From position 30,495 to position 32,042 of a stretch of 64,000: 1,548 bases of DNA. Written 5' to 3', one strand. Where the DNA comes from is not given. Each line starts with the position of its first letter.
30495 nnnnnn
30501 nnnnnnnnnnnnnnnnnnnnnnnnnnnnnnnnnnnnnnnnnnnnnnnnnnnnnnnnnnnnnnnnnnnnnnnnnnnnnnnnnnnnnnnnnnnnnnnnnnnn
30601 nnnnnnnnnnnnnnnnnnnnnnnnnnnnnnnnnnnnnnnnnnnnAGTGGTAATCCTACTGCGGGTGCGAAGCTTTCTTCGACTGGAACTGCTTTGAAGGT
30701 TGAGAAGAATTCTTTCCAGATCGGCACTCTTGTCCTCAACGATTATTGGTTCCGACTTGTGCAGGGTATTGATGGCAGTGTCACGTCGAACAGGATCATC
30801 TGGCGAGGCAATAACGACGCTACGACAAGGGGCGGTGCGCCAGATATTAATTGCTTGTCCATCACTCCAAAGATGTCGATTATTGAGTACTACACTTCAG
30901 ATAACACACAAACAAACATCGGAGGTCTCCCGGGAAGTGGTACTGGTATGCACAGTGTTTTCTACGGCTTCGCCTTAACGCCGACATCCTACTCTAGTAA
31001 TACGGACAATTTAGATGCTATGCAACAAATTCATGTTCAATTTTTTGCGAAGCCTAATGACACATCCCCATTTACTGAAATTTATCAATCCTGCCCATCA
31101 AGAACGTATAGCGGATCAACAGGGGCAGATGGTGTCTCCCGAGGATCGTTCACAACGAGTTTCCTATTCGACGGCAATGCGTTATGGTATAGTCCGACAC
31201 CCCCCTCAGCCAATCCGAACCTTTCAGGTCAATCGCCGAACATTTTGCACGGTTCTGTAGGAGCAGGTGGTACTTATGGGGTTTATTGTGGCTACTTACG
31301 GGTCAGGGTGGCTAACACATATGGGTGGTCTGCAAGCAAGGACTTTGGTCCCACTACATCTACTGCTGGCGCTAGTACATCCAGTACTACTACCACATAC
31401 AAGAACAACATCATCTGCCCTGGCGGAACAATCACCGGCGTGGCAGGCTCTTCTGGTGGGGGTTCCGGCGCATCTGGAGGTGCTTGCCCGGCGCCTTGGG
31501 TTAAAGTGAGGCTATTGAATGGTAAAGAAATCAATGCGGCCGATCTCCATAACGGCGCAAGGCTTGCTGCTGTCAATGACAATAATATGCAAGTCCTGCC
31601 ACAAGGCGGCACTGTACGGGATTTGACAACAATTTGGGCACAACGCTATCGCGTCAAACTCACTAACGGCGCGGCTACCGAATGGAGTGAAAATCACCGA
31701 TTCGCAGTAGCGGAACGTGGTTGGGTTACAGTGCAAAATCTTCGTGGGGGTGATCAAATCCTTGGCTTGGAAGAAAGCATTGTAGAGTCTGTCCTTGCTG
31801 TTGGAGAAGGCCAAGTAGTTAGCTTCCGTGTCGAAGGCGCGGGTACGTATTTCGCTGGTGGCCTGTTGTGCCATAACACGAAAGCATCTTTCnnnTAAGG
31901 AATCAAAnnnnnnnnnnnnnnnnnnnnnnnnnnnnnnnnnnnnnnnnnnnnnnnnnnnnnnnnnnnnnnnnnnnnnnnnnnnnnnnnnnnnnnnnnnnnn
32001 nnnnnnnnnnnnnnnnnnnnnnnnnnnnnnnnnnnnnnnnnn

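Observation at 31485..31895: Complete Hint (intein/BIL-like) module at the very C-terminus of the 1441-aa tail fibre, leaving a 5-residue C-extein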

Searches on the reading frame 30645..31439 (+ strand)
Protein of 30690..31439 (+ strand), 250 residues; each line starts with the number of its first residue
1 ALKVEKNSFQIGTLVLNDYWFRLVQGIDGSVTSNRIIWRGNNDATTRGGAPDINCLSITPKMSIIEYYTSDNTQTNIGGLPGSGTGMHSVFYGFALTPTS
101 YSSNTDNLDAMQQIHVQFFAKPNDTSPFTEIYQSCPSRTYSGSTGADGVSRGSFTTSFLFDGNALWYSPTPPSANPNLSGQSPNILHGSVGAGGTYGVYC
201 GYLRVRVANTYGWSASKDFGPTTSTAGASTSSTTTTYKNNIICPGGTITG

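Call 66: find_homologous_proteins(query=window:30690-31439:+, max_evalue=0.001)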
Query window:30690-31439:+ (250 aa): 4 proteins with E <= 0.001 among 1362 candidates.
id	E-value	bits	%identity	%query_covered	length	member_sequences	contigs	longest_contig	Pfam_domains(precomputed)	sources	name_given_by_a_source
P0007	3.6e-75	271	55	97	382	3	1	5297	-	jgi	jgi:hypothetical protein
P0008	2.7e-50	190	46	92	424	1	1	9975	-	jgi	jgi:hypothetical protein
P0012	5.2e-42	162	45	88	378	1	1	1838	-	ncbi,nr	ncbi:MAG: hypothetical protein EOO80_12625 [Oxalobacteraceae bacterium]|nr:MAG: hypothetical protein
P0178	7.6e-30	123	55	48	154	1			-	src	-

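Call 69: search_solved_structures(query=A4, max_evalue=1)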
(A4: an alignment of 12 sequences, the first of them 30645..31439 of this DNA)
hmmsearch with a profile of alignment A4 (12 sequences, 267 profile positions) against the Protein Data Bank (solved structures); distinct sequences matched with E-value up to 1: 0.

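Call 71: find_related_loci(query=A4, collection=viral_contigs, flank=2500)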
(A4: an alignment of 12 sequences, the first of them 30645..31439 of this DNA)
Query A4 (265 aa) in viral_contigs; peptide patterns used: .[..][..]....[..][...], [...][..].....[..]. (x = any residue, [..] = any of these).
53 stretches matched a pattern; 39 encode a relative of the query (tblastn E <= 1e-3); 39 distinct loci.
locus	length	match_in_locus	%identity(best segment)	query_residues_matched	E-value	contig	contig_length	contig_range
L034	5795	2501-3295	86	1-265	2e-150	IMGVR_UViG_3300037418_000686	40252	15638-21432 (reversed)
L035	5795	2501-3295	86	1-265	2e-150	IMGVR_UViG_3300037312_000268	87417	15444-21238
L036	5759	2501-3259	58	2-265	1e-96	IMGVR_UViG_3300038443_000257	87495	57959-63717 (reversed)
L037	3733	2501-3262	57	1-265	9e-95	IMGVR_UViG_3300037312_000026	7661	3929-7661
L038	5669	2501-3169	54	1-251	1e-76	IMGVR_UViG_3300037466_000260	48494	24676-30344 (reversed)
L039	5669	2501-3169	54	1-251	1e-76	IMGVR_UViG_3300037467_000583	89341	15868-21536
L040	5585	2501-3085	51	1-235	6e-68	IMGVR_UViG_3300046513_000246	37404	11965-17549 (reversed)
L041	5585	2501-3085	49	1-235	7e-63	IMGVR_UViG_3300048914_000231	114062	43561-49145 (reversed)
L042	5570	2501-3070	46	1-242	4e-61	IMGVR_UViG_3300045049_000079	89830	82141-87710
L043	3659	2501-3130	42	1-250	2e-50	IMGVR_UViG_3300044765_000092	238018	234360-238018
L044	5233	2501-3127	43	1-251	4e-48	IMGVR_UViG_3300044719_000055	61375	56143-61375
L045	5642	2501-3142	48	1-251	2e-56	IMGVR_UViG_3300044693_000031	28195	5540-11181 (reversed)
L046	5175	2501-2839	39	2-136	4e-24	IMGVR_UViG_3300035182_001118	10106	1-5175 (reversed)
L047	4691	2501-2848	41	1-136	3e-23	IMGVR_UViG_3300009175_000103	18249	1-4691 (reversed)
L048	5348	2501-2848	41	1-136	3e-23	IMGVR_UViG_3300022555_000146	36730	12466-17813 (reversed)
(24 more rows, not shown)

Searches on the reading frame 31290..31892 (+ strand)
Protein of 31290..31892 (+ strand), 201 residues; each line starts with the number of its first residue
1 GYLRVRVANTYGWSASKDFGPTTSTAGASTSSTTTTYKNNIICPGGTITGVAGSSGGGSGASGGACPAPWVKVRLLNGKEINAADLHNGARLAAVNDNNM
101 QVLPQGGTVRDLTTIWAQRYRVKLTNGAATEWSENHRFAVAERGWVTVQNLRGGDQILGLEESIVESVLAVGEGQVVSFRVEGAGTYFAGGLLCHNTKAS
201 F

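Call 3: search_protein_families(library=pfam, proteins=[window:31290-31892:+], max_evalue=1)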
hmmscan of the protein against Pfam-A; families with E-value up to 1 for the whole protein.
window:31290-31892:+ (201 aa): 1 family
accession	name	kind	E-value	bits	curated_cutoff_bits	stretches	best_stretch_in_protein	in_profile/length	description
PF14890.11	Intein_splicing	-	0.0072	16.6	35.8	1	82-158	11-93/155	Intein splicing domain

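Call 4: search_protein_families(library=ncbifam, proteins=[window:31290-31892:+], max_evalue=1)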
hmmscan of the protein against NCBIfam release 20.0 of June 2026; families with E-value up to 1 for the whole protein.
window:31290-31892:+ (201 aa): 3 families
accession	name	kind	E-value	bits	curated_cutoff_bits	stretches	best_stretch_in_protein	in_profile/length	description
NF038136.1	rSAM_Rv_intein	exception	0.00033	19.6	700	1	66-156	76-165/574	intein-containing Rv2578c family radical SAM protein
NF006533.0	PRK09010.1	subfamily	0.14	12.1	260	1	96-157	17-78/177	single-stranded DNA-binding protein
NF005852.0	PRK07773.1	equivalog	0.19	9.9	780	1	78-157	411-490/886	replicative DNA helicase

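Call 5: search_protein_families(library=phrogs, proteins=[window:31290-31892:+], max_evalue=0.1)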
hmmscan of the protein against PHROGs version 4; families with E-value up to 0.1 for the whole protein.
window:31290-31892:+ (201 aa): 0 families

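Call 15: predict_structure(protein=window:31290-31892:+)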
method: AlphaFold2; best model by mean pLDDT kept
length: 201 residues; sequences in the alignment: 1
mean_pLDDT: 34.4   pTM: 0.25
mean pLDDT of the five models: 34.4, 32.8, 32.7, 30.5, 28.0
residues with pLDDT >= 90: 0; 70-90: 0; 50-70: 9; < 50: 192
segments of 3 or more residues with pLDDT < 50: 1-129, 135-146, 149-151, 153-156, 161-201
pLDDT, mean of each block of 10 residues (from residue 1): 31 31 33 30 29 31 29 32 34 30 29 31 45 47 44 48 36 36 33 31 26
secondary structure, 60 per line:
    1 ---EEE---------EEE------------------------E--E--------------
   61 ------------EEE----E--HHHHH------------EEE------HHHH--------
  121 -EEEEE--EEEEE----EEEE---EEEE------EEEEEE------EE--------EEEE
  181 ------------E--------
elements in order: E4-6 E16-18 E73-75 H83-87 E100-102 H109-112 E122-126 E129-133 E138-141 E145-148 E155-160 E177-180
